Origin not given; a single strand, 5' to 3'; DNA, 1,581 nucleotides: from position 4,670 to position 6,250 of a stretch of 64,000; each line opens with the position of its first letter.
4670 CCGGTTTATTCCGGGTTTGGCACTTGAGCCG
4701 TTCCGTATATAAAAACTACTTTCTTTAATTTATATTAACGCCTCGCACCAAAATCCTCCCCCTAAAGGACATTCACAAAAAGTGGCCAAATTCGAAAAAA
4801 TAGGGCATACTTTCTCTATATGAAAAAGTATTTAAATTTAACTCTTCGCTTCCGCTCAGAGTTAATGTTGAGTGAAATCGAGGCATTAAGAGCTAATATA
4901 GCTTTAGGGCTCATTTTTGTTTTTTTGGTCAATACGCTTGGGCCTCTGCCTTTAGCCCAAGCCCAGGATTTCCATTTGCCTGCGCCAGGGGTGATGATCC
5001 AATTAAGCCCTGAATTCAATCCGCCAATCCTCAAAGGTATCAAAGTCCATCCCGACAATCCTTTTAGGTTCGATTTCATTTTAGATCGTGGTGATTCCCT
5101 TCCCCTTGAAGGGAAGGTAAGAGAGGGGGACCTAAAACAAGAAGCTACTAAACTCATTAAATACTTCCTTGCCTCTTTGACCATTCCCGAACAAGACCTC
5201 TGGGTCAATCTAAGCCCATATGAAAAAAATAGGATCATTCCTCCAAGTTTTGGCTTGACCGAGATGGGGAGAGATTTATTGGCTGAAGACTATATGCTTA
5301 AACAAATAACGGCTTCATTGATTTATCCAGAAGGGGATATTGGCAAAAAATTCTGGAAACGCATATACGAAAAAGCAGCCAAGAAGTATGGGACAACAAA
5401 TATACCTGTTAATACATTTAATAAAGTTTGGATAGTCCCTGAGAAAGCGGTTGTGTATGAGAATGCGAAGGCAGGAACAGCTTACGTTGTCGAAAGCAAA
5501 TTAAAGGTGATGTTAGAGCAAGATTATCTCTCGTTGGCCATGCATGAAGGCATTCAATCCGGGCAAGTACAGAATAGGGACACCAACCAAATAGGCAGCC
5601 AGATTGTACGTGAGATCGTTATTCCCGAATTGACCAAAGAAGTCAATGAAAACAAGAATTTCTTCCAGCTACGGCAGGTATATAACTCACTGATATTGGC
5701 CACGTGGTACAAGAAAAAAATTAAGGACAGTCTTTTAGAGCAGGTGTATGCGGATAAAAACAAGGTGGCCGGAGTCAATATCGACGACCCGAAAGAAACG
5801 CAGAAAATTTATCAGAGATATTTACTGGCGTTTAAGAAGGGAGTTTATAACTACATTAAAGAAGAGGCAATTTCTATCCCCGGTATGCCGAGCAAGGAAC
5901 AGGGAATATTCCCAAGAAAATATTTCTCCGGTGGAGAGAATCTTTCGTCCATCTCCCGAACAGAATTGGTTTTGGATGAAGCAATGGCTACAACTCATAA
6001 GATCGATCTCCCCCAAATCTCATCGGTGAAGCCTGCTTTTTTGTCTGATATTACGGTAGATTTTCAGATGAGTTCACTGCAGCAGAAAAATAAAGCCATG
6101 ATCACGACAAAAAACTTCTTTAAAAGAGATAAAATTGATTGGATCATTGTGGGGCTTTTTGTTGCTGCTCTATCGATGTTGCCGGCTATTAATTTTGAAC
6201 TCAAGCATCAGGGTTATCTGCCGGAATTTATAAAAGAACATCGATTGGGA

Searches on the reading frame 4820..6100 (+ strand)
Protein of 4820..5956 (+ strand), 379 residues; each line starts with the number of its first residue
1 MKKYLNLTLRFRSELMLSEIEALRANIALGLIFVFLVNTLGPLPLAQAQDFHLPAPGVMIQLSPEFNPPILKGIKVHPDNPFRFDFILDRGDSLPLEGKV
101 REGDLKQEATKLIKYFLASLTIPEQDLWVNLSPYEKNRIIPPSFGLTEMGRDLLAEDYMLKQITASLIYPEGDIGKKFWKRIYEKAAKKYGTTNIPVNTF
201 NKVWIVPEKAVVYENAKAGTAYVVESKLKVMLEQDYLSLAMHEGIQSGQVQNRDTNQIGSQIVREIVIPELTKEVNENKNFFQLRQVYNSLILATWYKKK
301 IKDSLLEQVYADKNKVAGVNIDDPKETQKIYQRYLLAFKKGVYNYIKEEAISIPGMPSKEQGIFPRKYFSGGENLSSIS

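Call 33: search_solved_structures(query=window:4820-5956:+, max_evalue=10)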
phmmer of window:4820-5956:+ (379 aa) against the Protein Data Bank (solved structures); distinct sequences matched with E-value up to 10: 0.

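Call 40: predict_structure(alignment_id=A3)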
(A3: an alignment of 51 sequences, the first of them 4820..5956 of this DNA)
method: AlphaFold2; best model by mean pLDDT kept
length: 379 residues; sequences in the alignment: 51
mean_pLDDT: 66.3   pTM: 0.60
mean pLDDT of the five models: 66.3, 66.1, 65.6, 64.8, 57.8
residues with pLDDT >= 90: 9; 70-90: 161; 50-70: 126; < 50: 83
segments of 3 or more residues with pLDDT < 50: 1-6, 44-54, 56-59, 132-137, 237-239, 242-262, 350-352, 359-379
pLDDT, mean of each block of 10 residues (from residue 1): 49 71 88 82 50 48 61 84 80 53 73 83 65 47 68 71 65 73 74 67 74 87 86 60 46 39 62 74 82 87 73 59 72 70 59 53 44 38
secondary structure, 60 per line:
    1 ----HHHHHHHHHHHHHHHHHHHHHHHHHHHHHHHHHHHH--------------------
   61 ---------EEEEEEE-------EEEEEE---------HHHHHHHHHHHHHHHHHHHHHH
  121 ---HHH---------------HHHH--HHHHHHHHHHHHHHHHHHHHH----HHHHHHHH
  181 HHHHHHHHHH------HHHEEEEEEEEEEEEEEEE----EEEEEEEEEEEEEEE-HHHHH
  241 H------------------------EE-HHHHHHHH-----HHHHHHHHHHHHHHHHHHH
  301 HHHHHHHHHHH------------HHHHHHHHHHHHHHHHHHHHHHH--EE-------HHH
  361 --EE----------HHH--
elements in order: H5-40 E70-76 E84-89 H99-120 H142-145 H148-168 H173-190 E200-215 E220-234 H236-241 H269-276 H282-311 H324-346

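Call 42: fold_search(model_id=the predicted structure, library=pdb)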
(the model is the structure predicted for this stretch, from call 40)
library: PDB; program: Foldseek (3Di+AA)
matches with E <= 10: 154; with E <= 0.001: 0
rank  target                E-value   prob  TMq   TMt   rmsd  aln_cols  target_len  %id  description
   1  1cii                  1.7e-01  0.08  0.10  0.07  38.4       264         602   14  COLICIN IA (released 1998-01-14)
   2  1xk8_D                3.6e-01  0.08  0.08  0.18  16.6       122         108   17  Divalent cation tolerant protein CUTA from Homo sapiens O60888 (released 2004-10-19)
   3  8flj_G                4.5e-01  0.20  0.09  0.24  12.3        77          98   13  Cas1-Cas2/3 integrase and IHF bound to CRISPR leader, repeat and foreign DNA (released 2023-09-06)
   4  2iif_A                4.8e-01  0.06  0.07  0.12  20.0       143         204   12  single chain Integration Host Factor mutant protein (scIHF2-K45aE) in complex with DNA (released 2007-02-20)
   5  5l8z                  6.6e-01  0.14  0.11  0.31  15.9        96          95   11  Structure of thermostable DNA-binding HU protein from micoplasma Spiroplasma melliferum (released 2016-06-22)
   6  9f0y_C                6.6e-01  0.11  0.09  0.25  17.1       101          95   12  CryoEM structure of the F plasmid relaxosome with TraI in its TE mode, derived from the ss-27_+8ds+9_+143-R Locally-re (released 2025-06-04)
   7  9a4h_B                7.0e-01  0.10  0.10  0.28  16.1        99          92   15  Integrative model of ACP-DBH1 by crosslinking MS and deep learning (released 2024-09-18)
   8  3rhi_C                7.4e-01  0.14  0.10  0.27   7.6        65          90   11  DNA-binding protein HU from Bacillus anthracis (released 2011-04-20)
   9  4pt4_A                7.4e-01  0.11  0.10  0.24  17.9       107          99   14  Crystal structure Analysis of N terminal region containing the dimerization domain and DNA binding domain of HU protei (released 2014-05-21)
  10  1xk8_A                7.4e-01  0.06  0.08  0.18  16.6       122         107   17  Divalent cation tolerant protein CUTA from Homo sapiens O60888 (released 2004-10-19)
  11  2iie_A                7.4e-01  0.06  0.07  0.11  14.7       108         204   10  single chain Integration Host Factor protein (scIHF2) in complex with DNA (released 2007-02-20)
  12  5lvt_A                7.8e-01  0.13  0.09  0.24   8.2        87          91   13  Structure of HU protein from Lactococcus lactis (released 2017-10-25)
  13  1ihf_A                8.7e-01  0.09  0.09  0.24  17.1       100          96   11  INTEGRATION HOST FACTOR/DNA COMPLEX (released 1997-02-12)
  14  3tnf_B                8.7e-01  0.05  0.11  0.11  21.3       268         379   13  LidA from Legionella in complex with active Rab8a (released 2011-11-02)
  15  1osc_B                9.2e-01  0.05  0.08  0.17  15.3       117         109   15  Crystal structure of rat CUTA1 at 2.15 A resolution (released 2003-11-25)
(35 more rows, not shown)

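Call 46: search_protein_representatives(protein=window:4967-5935:+)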
Query: 323 residues. Proteins with E-value up to 0.001 (for the whole library): 7989; up to 1e-10: 7386; up to 1e-30: 6220. The best 150 are listed.
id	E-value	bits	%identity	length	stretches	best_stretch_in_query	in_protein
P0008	1.9e-169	579.3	83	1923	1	2-323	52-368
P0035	1.5e-167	573.1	82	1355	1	1-323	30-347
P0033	9.0e-165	564.0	81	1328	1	3-323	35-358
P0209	1.7e-164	563.1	85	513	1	1-323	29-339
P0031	3.9e-164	561.9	79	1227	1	1-323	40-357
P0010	4.2e-164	561.8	80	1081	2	1-213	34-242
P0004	5.7e-164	561.4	84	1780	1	1-323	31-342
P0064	2.5e-162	555.9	82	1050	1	1-323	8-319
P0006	1.2e-161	553.7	82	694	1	1-323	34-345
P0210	2.6e-161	552.6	82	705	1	1-323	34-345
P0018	2.9e-161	552.4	82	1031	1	1-323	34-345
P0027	3.1e-161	552.4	83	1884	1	1-323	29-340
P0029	3.1e-160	549.1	81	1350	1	1-323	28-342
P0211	7.5e-160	547.8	80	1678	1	1-323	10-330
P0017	8.4e-160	547.6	81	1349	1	1-323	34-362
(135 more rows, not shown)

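Call 52: find_related_loci(query=A1, collection=genome_contigs, flank=10000)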
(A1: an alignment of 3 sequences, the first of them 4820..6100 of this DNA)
Query A1 (427 aa) in genome_contigs; peptide patterns used: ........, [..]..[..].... (x = any residue, [..] = any of these).
596 stretches matched a pattern (row limit reached: there are more); 557 encode a relative of the query (tblastn E <= 1e-3); the best 80 are kept; 80 distinct loci.
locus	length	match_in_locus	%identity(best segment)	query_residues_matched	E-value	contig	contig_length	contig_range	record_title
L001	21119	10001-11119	75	23-372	0e+0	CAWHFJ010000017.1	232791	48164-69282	MAG: Candidatus Omnitrophota bacterium isolate MFD04780.bin.2.175 genome assembly, contig: contig_37715, whole genome sh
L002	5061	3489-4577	73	27-409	0e+0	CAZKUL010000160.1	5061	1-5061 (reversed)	MAG TPA_asm: uncultured Planctomycetales bacterium isolate binchicken_co241_121 genome assembly, contig: NODE_19748_leng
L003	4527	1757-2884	71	31-427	0e+0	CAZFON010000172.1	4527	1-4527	MAG TPA_asm: uncultured Planctomycetales bacterium isolate binchicken_co50_257 genome assembly, contig: NODE_29495_lengt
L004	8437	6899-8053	72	23-396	6e-180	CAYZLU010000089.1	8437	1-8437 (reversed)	MAG TPA_asm: uncultured Planctomycetales bacterium isolate binchicken_co241_372 genome assembly, contig: NODE_8956_lengt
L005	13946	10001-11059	74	27-390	3e-179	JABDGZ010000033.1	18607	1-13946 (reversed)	MAG: Candidatus Omnitrophota bacterium isolate BWOrgControl_Nextera71_MAG1 3300021028.a:Ga0206863_1206, whole genome sho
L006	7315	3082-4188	73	27-397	4e-180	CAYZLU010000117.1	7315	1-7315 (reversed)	MAG TPA_asm: uncultured Planctomycetales bacterium isolate binchicken_co241_372 genome assembly, contig: NODE_11034_leng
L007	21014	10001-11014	76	23-372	2e-178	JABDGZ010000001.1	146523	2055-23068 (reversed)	MAG: Candidatus Omnitrophota bacterium isolate BWOrgControl_Nextera71_MAG1 3300021028.a:Ga0206863_1001, whole genome sho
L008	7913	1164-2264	73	10-379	3e-176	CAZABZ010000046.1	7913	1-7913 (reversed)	MAG TPA_asm: uncultured Planctomycetales bacterium isolate binchicken_co3_599 genome assembly, contig: NODE_30021_length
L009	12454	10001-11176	65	23-427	3e-174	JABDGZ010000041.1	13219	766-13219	MAG: Candidatus Omnitrophota bacterium isolate BWOrgControl_Nextera71_MAG1 3300021028.a:Ga0206863_1301, whole genome sho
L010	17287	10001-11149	70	29-414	2e-171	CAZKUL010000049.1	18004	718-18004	MAG TPA_asm: uncultured Planctomycetales bacterium isolate binchicken_co241_121 genome assembly, contig: NODE_3005_lengt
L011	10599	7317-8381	71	23-379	4e-171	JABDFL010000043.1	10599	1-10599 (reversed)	MAG: Candidatus Omnitrophota bacterium isolate BWOrgControl_Nextera26_MAG2 3300020977.a:Ga0206818_1164, whole genome sho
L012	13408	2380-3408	74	27-372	4e-171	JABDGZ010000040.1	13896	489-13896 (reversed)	MAG: Candidatus Omnitrophota bacterium isolate BWOrgControl_Nextera71_MAG1 3300021028.a:Ga0206863_1289, whole genome sho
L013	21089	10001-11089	71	9-372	1e-169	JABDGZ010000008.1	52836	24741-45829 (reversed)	MAG: Candidatus Omnitrophota bacterium isolate BWOrgControl_Nextera71_MAG1 3300021028.a:Ga0206863_1031, whole genome sho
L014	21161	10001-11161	69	15-388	4e-169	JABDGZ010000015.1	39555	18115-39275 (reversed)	MAG: Candidatus Omnitrophota bacterium isolate BWOrgControl_Nextera71_MAG1 3300021028.a:Ga0206863_1058, whole genome sho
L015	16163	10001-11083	68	8-392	4e-168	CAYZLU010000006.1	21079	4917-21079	MAG TPA_asm: uncultured Planctomycetales bacterium isolate binchicken_co241_372 genome assembly, contig: NODE_2353_lengt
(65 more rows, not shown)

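Call 59: search_solved_structures(query=A3, max_evalue=1)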
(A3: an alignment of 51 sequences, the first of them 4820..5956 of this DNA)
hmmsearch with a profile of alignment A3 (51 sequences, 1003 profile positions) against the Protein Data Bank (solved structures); distinct sequences matched with E-value up to 1: 18.
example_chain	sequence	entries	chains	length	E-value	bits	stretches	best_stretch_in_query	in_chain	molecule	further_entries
7dxk_A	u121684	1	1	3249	3.6e-08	35.4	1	371-490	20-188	Huntingtin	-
6yej_A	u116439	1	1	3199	5.4e-05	24.9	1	373-444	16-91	Huntingtin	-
6tb4_C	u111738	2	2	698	0.011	17.3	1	440-757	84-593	SAGA-associated factor 73 (Sgf73) | Subunit of SAGA histone acetyltransferase complex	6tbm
7ju4_1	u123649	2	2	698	0.015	16.7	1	413-718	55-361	Dynein regulatory complex protein 1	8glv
8bpo_s2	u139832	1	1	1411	0.037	15.5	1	400-841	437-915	S phase cyclin A-associated protein in the endoplasmic reticulum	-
8iyk_H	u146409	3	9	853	0.077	14.4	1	490-742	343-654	Tape measure protein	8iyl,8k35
9o04_A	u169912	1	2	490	0.085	14.3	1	421-604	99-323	Coiled-coil domain-containing protein 6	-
9y9z_A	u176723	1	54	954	0.092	14.2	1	502-777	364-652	CF2, TGME49_258090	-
8fd6_A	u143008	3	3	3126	0.1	14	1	471-712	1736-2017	Cytoplasmic dynein 1 heavy chain 1,Serine--tRNA ligase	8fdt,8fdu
9hhl_1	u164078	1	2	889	0.14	13.6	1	412-760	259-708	Nuclear mitotic apparatus protein 1,Methylated-DNA--protein-cysteine methyltransferase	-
8fcy_A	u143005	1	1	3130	0.18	13.2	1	474-710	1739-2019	Cytoplasmic dynein 1 heavy chain 1,Serine--tRNA ligase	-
9fqr_Qt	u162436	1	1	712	0.22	12.9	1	421-769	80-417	Dynein regulatory complex protein 1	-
8snb_1K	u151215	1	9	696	0.27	12.6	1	421-743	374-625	Coiled-coil domain-containing protein 81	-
9cpc_1H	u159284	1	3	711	0.34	12.3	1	454-731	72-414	Coiled-coil domain-containing protein 114 isoform X2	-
7n6g_3F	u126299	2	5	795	0.36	12.2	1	376-677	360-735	FAP99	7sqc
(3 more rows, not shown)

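Call 79: find_related_loci(query=A1, collection=viral_contigs, flank=5000)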
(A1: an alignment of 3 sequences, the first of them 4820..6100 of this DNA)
Query A1 (427 aa) in viral_contigs; peptide patterns used: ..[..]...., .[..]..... (x = any residue, [..] = any of these).
498 stretches matched a pattern; 1 encode a relative of the query (tblastn E <= 1e-3); 1 distinct loci.
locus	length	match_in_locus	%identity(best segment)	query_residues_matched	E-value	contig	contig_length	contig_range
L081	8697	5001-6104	54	23-392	2e-126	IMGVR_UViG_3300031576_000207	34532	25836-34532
